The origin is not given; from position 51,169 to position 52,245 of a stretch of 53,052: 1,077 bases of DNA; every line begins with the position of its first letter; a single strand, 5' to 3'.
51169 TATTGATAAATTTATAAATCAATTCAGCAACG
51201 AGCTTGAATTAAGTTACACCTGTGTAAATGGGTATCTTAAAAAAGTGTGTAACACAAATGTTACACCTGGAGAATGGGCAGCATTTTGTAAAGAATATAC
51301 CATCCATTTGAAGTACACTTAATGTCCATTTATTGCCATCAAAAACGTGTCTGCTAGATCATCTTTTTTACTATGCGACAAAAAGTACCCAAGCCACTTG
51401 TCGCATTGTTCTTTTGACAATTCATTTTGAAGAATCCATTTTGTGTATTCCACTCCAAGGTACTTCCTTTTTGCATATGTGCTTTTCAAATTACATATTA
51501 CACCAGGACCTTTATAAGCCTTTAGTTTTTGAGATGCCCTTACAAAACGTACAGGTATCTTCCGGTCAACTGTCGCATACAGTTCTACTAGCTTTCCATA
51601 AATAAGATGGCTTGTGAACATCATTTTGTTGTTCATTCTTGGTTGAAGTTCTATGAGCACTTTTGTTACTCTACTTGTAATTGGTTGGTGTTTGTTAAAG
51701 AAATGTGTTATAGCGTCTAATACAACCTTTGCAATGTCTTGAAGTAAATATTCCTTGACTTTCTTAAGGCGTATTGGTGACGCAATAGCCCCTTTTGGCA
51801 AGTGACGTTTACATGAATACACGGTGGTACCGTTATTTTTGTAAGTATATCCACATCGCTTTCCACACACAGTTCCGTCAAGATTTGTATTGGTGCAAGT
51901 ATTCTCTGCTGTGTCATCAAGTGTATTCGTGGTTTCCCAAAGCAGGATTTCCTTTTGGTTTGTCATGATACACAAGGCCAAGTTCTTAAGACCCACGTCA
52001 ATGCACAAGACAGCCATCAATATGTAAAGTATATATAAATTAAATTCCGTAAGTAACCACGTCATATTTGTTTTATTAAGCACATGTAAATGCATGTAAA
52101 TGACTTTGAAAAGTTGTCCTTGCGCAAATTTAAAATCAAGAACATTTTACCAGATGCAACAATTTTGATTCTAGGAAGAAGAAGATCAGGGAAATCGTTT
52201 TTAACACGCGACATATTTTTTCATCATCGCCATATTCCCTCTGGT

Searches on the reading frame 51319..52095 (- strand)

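Call 78: search_protein_families(library=pfam, proteins=[window:51319-52095:-], max_evalue=0.001)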
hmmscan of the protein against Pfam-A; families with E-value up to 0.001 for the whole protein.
window:51319-52095:- (258 aa): 1 family
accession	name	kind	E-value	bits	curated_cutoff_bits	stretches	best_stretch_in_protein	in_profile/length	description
PF04848.19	Pox_A22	-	4.5e-05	24.1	22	0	131-256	49-138/143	Poxvirus A22 protein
